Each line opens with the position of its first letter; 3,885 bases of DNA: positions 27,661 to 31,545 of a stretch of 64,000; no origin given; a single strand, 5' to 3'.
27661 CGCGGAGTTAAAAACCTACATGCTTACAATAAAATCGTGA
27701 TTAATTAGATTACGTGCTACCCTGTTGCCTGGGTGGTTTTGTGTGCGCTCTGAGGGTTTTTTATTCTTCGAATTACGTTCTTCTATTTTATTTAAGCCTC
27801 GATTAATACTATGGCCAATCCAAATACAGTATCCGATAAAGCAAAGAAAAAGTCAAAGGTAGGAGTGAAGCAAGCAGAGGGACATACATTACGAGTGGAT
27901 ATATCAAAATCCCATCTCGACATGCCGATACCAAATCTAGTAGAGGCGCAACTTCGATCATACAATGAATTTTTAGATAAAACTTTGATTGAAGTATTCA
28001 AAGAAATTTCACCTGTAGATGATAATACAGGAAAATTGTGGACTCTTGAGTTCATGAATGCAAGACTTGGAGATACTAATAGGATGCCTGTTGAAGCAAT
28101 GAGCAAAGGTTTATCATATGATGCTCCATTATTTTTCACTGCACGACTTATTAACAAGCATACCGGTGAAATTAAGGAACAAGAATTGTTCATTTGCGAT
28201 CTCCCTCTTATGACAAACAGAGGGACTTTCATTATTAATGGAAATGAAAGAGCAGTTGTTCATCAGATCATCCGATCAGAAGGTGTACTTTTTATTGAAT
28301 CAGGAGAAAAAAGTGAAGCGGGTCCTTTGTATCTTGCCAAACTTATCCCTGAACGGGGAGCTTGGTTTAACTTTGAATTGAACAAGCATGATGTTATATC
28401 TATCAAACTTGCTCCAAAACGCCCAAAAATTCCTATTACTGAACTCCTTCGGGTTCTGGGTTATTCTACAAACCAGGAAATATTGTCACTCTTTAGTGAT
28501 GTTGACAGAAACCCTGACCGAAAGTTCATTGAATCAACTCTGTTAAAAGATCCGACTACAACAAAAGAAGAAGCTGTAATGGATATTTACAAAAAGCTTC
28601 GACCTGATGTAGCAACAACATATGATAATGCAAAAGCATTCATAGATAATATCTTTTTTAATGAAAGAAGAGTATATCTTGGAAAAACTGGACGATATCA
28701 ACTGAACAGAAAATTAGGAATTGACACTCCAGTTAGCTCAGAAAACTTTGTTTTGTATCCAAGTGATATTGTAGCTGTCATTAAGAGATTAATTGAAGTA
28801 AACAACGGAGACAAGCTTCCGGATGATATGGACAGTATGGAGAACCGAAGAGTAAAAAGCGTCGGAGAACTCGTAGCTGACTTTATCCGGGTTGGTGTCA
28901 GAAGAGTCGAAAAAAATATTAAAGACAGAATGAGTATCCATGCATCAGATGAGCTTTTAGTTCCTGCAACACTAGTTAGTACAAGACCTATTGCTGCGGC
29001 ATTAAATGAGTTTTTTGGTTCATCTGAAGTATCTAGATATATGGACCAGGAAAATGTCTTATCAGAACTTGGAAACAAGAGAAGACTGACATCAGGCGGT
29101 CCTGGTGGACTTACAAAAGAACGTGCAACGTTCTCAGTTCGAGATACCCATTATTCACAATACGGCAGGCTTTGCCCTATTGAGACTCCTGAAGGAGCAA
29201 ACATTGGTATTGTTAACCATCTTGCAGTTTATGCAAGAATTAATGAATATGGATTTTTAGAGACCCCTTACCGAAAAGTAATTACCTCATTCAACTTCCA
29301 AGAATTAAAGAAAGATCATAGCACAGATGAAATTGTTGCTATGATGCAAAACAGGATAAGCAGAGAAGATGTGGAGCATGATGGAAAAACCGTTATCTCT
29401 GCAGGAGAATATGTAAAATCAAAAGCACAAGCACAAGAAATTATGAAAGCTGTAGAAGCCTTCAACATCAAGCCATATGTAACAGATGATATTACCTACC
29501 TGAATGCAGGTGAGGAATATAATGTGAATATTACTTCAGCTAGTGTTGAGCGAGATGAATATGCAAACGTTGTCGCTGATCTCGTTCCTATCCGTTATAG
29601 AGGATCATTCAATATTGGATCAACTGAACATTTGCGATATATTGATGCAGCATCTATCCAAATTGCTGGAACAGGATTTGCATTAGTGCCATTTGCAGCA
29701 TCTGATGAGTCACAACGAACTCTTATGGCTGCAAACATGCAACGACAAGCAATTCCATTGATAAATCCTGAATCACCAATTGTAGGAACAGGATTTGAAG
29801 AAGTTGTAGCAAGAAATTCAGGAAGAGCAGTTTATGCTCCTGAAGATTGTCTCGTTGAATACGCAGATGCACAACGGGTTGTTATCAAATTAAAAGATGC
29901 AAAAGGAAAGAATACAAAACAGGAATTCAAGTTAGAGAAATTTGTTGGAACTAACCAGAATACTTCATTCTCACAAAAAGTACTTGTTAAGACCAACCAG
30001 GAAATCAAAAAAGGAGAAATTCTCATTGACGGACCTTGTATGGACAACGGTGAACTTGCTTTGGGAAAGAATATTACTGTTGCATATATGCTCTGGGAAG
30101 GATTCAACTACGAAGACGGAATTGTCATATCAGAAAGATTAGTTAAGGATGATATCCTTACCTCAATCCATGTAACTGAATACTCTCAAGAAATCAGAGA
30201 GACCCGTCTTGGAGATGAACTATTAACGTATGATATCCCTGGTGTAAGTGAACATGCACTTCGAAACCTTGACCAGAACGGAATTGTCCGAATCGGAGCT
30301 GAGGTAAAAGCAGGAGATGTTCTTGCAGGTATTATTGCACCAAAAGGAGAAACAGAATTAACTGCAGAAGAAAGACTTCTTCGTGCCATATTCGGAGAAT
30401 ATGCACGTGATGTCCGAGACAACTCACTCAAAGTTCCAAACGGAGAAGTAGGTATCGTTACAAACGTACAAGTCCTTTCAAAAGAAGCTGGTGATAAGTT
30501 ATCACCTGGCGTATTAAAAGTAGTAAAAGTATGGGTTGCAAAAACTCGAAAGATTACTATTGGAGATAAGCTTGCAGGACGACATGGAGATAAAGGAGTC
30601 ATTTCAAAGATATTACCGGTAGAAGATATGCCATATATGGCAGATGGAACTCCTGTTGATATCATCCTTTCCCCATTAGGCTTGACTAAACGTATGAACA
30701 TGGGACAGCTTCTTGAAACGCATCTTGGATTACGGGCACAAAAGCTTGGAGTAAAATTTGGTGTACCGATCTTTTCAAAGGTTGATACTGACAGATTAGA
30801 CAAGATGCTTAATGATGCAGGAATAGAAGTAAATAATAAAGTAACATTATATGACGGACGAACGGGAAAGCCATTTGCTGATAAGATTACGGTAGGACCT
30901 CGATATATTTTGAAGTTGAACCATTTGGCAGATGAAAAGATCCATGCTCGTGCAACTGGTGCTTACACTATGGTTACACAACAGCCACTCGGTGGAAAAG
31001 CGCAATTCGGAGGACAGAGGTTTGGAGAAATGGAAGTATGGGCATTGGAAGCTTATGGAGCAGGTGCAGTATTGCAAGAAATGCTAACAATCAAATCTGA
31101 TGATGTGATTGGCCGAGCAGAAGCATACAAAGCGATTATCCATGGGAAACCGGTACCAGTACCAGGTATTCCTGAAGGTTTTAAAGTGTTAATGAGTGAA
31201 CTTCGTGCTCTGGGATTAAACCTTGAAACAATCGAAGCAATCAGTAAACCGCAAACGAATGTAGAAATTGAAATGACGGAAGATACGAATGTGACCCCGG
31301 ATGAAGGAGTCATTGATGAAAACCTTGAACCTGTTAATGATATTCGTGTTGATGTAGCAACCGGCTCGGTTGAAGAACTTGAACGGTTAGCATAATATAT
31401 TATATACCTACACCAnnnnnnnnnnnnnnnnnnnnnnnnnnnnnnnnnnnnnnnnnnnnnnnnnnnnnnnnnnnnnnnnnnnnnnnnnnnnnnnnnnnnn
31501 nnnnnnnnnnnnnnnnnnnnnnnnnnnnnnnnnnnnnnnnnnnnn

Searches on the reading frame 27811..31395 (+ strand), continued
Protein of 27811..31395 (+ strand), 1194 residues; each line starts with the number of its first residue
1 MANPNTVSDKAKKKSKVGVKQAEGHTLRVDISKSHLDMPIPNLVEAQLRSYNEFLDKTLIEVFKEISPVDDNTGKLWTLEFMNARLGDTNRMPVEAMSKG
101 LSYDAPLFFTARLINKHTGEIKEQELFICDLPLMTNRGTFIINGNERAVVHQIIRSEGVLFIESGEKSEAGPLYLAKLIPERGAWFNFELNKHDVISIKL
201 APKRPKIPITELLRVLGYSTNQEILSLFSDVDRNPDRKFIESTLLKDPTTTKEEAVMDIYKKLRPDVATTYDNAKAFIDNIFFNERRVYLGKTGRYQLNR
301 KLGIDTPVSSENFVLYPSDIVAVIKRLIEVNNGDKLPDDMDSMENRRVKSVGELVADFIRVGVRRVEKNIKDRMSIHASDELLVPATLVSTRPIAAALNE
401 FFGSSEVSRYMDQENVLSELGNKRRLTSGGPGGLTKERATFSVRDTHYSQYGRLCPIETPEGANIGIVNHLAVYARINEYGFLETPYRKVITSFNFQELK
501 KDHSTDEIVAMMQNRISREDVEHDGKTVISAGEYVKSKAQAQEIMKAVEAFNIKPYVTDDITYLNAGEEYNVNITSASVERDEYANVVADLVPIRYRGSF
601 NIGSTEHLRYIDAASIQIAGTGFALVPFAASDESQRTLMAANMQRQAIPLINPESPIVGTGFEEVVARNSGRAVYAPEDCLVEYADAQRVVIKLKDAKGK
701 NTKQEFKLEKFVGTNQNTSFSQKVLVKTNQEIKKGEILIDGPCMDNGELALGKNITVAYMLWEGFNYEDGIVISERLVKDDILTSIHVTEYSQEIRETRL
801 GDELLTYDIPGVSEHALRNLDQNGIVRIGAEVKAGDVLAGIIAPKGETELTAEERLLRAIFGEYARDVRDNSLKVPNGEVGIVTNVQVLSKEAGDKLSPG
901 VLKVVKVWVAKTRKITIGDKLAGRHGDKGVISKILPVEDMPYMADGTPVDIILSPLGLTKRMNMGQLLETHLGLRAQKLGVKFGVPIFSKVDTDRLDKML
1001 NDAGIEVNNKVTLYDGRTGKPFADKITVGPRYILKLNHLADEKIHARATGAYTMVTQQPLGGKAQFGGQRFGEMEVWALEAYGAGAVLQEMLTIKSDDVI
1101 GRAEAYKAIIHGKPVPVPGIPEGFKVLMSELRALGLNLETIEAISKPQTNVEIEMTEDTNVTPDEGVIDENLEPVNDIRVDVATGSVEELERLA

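Call 45: search_protein_families(library=pfam, proteins=[L083:6494-7858:+, L083:6233-6385:+, L083:5968-6177:+, L083:5545-5901:+, L083:5273-5539:+, L083:963-1952:+, L085:6884-7141:-, L085:6413-6889:+, L085:4792-6192:-, L082:3-191:+], max_evalue=0.01)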
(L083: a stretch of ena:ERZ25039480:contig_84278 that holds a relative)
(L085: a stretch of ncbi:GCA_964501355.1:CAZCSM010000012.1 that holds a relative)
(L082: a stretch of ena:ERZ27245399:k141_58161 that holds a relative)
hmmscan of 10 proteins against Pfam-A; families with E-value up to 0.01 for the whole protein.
L083:6494-7858:+ (454 aa): 2 families
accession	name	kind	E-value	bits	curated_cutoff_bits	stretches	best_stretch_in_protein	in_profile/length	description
PF00239.26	Resolvase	-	2.4e-09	37.8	23.3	1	1-90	55-144/145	Resolvase, N terminal domain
PF13408.12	Zn_ribbon_recom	-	9.4e-06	26.4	25.3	1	227-286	2-53/58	Recombinase zinc beta ribbon domain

L083:6233-6385:+ (50 aa): 0 families

L083:5968-6177:+ (69 aa): 0 families

L083:5545-5901:+ (118 aa): 0 families

L083:5273-5539:+ (88 aa): 0 families

L083:963-1952:+ (329 aa): 1 family
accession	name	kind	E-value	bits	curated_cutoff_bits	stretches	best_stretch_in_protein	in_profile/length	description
PF18516.7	RuvC_1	-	0.0015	18.3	26.2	1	51-293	77-208/244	RuvC nuclease domain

L085:6884-7141:- (85 aa): 1 family
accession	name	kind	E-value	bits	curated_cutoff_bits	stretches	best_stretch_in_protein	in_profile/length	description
PF01541.30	GIY-YIG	-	5.9e-14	52.6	22.6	1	1-72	1-74/78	GIY-YIG catalytic domain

L085:6413-6889:+ (158 aa): 3 families
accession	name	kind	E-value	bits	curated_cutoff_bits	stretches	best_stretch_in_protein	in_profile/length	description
PF00643.29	zf-B_box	-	1.4e-06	28.8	24.1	1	100-128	2-30/42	B-box zinc finger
PF01363.27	FYVE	-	0.0015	19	27.8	0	114-150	25-64/67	FYVE zinc finger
PF22586.1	ANCHR-like_BBOX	-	0.0043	17.6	27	1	104-133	2-30/39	ANCHR-like B-box zinc-binding domain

L085:4792-6192:- (466 aa): 0 families

L082:3-191:+ (62 aa): 0 families

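Call 55: find_encoding_contigs(protein=P0018, flank=10000, max_places=2)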
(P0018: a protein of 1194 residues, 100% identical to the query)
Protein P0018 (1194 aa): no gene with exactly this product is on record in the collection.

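Call 61: find_encoding_contigs(protein=P0037, flank=10000, max_places=2)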
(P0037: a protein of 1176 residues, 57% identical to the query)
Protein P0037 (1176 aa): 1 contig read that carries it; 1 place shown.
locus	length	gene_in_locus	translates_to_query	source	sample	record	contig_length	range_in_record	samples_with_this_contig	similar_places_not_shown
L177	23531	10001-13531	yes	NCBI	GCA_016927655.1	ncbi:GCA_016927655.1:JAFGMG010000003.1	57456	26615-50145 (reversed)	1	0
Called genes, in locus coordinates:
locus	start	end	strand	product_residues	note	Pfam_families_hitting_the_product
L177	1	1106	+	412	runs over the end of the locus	PF02812:ELFV_dehydrog_N, PF00208:ELFV_dehydrog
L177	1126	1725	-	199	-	PF01022:HTH_5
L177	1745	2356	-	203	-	PF01726:LexA_DNA_bind, PF00717:Peptidase_S24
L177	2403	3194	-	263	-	PF12844:HTH_19, PF13413:HTH_25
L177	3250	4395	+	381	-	PF07690:MFS_1, PF05977:MFS_3 (weak)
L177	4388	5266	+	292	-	PF00892:EamA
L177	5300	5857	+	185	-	PF28549:NDPSase_N, PF00293:NUDIX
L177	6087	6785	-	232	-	-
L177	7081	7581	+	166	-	-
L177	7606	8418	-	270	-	PF01551:Peptidase_M23 (weak)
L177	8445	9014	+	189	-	PF05137:PilN (weak)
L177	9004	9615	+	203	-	PF04350:PilO (weak)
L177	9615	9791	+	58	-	-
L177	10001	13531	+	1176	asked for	PF04563:RNA_pol_Rpb2_1, PF04561:RNA_pol_Rpb2_2, PF04565:RNA_pol_Rpb2_3, PF10385:RNA_pol_Rpb2_45, PF00562:RNA_pol_Rpb2_6, PF04560:RNA_pol_Rpb2_7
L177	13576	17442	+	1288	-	PF04997:RNA_pol_Rpb1_1, PF00623:RNA_pol_Rpb1_2, PF04983:RNA_pol_Rpb1_3, PF04998:RNA_pol_Rpb1_5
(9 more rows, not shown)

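Call 87: search_protein_families(library=pfam, proteins=[L083:1-561:+], max_evalue=0.01)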
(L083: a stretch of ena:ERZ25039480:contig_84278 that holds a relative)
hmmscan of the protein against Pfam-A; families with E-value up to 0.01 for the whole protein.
L083:1-561:+ (186 aa): 1 family
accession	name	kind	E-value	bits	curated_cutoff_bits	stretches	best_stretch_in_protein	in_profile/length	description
PF18723.6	HMUDK_hel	-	0.0019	18.1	25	1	13-87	82-149/281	5-hmdU DNA kinase, helical domain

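Call 90: find_related_loci(query=L083:6494-7855:+, collection=viral_contigs, flank=3000)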
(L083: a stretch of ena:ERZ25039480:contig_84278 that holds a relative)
Query L083:6494-7855:+ (454 aa) in viral_contigs; peptide patterns used: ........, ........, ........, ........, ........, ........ (x = any residue, [..] = any of these).
19 stretches matched a pattern, but none encodes a relative of the query by tblastn (E <= 1e-3).
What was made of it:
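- Tried and rejected: Viral-contig scan for relatives of the L083 recombinase (call 90).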

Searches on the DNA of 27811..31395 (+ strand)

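Call 24: search_rna_families(sources=[L081, L082, L083], threshold=gathering)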
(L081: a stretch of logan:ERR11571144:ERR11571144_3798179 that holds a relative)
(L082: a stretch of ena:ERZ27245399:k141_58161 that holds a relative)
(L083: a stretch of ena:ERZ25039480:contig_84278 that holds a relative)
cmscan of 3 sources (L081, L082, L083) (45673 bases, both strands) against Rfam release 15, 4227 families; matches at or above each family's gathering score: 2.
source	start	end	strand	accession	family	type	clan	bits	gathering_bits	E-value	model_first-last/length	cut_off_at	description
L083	7837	8278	-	RF00023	tmRNA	Gene;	CL00001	121.6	47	4e-47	1-374/374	no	transfer-messenger RNA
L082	139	569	-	RF00023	tmRNA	Gene;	CL00001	119.5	47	2.8e-46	1-374/374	no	transfer-messenger RNA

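Call 29: search_rna_families(sources=[L084, L085, L086], threshold=gathering)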
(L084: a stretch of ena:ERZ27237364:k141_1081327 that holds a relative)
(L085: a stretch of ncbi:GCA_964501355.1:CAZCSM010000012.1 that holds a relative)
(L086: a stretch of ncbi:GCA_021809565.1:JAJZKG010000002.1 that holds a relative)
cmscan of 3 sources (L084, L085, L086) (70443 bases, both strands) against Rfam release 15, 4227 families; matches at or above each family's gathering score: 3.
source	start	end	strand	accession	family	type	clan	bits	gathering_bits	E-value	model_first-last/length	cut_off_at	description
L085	7481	7931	-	RF00023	tmRNA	Gene;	CL00001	122.8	47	1.9e-47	1-374/374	no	transfer-messenger RNA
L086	7141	7550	-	RF00023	tmRNA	Gene;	CL00001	81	47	8.1e-30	1-374/374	no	transfer-messenger RNA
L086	21278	21361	+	RF00005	tRNA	Gene; tRNA;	CL00001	59.1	29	3.4e-10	1-71/71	no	tRNA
